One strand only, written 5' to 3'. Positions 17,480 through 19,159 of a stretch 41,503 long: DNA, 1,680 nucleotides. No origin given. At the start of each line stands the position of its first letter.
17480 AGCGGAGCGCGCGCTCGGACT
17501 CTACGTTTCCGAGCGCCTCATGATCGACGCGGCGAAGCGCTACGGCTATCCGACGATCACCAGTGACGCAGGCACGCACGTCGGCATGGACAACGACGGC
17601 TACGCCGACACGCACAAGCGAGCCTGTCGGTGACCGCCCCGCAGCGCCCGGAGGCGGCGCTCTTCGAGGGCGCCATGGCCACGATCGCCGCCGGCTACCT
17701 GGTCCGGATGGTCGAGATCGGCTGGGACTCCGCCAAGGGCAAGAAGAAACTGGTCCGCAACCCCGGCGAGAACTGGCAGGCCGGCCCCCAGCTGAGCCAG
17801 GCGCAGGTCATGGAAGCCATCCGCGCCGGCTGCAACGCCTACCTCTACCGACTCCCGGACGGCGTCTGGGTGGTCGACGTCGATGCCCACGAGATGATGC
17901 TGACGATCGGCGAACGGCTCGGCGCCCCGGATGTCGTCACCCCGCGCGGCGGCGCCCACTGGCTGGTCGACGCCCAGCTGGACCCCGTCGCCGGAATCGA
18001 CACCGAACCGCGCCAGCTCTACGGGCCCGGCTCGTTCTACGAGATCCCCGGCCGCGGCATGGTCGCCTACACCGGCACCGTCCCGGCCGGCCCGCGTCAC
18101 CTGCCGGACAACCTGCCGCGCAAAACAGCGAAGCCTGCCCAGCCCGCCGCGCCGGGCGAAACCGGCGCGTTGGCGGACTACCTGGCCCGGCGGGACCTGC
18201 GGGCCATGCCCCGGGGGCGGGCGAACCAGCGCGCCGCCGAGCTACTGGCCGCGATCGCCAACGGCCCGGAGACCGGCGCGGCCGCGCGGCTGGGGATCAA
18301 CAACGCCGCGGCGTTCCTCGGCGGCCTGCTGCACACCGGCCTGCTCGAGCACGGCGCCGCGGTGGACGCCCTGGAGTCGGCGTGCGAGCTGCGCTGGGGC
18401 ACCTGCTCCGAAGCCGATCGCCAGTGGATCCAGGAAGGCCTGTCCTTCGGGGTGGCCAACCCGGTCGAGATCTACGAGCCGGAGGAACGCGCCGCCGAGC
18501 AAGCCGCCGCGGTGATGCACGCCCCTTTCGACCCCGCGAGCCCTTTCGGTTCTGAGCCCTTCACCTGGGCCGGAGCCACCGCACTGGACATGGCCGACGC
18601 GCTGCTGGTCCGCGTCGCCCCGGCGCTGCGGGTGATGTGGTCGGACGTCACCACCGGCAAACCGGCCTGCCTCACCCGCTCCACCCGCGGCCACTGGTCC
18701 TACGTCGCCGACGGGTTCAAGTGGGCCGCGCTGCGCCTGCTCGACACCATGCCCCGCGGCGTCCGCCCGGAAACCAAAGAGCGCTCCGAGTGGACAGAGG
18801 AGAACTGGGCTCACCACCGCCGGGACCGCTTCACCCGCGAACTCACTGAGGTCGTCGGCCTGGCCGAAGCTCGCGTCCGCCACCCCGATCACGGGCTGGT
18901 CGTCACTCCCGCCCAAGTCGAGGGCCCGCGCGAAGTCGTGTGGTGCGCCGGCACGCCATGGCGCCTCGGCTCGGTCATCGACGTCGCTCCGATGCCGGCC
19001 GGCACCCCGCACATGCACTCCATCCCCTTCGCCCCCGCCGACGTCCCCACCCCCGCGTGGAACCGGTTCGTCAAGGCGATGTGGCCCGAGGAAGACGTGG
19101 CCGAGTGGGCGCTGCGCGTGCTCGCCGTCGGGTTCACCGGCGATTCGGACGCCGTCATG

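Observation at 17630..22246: Primase-polymerase, SF3 helicase, proofreading exonuclease and PolA polymerase in one 1538-codon ORF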

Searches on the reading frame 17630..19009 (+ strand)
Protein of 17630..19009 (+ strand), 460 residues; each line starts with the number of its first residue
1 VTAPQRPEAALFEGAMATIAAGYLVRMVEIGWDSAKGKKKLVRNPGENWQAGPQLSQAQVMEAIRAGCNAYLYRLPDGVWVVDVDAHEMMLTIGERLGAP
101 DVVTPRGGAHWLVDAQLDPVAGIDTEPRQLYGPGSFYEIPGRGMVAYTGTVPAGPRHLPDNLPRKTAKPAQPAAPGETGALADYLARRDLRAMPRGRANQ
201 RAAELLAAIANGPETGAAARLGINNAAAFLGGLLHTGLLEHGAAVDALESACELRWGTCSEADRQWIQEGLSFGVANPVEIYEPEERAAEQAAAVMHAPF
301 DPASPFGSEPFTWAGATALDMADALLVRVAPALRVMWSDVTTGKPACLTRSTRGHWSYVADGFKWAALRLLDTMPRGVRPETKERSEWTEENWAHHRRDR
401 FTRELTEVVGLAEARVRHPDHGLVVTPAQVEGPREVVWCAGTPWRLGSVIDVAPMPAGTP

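Call 13: search_protein_families(library=pfam, proteins=[window:17630-19009:+], max_evalue=1)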
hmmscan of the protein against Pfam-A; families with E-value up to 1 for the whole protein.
window:17630-19009:+ (460 aa): 0 families
